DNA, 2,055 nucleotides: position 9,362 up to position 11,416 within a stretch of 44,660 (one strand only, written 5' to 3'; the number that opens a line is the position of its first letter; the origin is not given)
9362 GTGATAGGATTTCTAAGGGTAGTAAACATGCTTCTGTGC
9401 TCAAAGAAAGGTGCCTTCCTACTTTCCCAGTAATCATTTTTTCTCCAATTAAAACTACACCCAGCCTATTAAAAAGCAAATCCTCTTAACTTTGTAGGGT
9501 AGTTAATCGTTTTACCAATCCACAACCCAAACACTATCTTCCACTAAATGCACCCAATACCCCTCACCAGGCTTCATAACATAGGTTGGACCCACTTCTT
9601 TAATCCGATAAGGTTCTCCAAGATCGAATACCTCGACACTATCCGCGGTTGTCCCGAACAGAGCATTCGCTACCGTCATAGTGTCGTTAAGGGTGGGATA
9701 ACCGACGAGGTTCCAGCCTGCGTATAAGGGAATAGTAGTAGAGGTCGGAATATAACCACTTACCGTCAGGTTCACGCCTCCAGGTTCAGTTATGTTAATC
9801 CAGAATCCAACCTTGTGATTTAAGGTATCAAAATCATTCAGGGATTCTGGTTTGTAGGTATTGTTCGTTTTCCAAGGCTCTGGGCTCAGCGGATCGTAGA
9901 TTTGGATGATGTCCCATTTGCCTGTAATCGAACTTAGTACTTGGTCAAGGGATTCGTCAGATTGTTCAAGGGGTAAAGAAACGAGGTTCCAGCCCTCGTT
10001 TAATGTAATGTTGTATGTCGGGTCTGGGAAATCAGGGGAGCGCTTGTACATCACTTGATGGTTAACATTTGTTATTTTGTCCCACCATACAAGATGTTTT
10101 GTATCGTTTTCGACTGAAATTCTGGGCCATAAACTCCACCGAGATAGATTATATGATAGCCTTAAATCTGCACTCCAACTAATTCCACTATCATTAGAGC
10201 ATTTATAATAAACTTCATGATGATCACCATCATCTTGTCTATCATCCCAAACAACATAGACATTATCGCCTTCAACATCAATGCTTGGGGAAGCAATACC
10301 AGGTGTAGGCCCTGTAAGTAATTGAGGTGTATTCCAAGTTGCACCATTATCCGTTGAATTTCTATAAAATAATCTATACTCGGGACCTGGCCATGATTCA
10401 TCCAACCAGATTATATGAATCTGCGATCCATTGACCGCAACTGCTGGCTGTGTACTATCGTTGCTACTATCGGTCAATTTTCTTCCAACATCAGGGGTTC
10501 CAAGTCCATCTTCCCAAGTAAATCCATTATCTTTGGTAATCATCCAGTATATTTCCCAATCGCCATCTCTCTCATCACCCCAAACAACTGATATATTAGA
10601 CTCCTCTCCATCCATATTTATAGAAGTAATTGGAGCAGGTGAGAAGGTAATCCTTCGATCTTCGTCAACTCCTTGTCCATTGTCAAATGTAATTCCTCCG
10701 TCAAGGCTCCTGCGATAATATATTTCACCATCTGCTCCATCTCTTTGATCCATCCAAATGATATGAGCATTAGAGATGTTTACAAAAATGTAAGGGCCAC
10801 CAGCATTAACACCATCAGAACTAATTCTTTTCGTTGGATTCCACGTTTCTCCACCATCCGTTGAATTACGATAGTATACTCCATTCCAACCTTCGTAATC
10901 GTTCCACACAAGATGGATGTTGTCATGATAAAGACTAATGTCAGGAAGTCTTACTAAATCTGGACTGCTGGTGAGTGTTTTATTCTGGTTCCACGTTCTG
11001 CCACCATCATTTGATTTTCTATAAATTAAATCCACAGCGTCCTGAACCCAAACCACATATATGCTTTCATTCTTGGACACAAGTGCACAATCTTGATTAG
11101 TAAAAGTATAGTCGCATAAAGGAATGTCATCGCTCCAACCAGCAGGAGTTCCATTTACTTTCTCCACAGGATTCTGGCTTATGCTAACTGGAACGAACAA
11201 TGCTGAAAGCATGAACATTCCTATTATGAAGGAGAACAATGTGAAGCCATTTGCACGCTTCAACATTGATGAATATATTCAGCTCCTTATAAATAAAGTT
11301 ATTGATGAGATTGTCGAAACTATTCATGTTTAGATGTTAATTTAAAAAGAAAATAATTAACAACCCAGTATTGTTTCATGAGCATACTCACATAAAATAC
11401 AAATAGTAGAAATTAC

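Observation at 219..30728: Eight neighbouring secreted proteins with unrelated heads share one ~160-aa C-terminal module ending W-V-V-D-W-stop: candidate undescribed archaeal surface-display or adhesin-tip module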

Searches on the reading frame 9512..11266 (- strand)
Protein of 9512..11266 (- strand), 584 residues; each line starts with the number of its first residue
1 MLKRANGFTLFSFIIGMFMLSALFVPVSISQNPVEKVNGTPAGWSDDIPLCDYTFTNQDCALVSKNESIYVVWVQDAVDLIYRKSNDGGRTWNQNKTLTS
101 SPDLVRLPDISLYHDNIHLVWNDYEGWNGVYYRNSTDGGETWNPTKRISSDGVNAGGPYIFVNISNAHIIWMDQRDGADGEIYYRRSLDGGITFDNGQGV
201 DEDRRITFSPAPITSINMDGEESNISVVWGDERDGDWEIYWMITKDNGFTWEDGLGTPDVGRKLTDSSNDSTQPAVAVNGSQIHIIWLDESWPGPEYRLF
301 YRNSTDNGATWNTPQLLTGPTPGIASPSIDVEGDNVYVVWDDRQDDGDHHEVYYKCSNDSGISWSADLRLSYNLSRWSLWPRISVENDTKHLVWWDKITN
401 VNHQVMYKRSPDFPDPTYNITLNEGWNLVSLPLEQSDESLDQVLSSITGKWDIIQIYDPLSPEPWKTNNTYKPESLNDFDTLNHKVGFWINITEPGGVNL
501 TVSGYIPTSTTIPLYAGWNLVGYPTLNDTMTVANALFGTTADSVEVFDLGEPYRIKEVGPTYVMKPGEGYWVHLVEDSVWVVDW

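Call 5: search_protein_families(library=pfam, proteins=[window:9512-11266:-], max_evalue=0.1)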
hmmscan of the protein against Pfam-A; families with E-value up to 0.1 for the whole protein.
window:9512-11266:- (584 aa): 5 families
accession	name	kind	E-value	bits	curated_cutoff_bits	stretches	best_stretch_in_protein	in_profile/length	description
PF13088.12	BNR_2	-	6.9e-11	42.5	31.4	1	130-373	20-257/277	BNR repeat-like domain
PF02012.26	BNR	-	2.7e-07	30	27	0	135-143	3-11/12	BNR/Asp-box repeat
PF24316.1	Tli3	-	0.002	18.9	27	0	126-147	81-103/129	T6SS Tli3 immunity protein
PF15892.11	BNR_4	-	0.002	18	27.3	0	294-365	119-194/272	BNR repeat-containing family member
PF19755.4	DUF6242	-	0.091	13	29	0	57-142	143-217/217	Domain of unknown function (DUF6242)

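Call 6: search_protein_families(library=ncbifam, proteins=[window:9512-11266:-], max_evalue=0.1)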
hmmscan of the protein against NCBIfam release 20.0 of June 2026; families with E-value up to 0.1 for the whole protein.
window:9512-11266:- (584 aa): 2 families
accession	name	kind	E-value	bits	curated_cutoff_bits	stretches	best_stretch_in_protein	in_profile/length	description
NF053835.1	PDIAV_lipo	equivalog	1.6e-05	24.5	90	1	264-356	81-290/458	PDIAV motif-containing lipoprotein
TIGR04275.1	beta_prop_Msarc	repeat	0.021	14.5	85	1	226-240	20-34/40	beta-propeller repeat protein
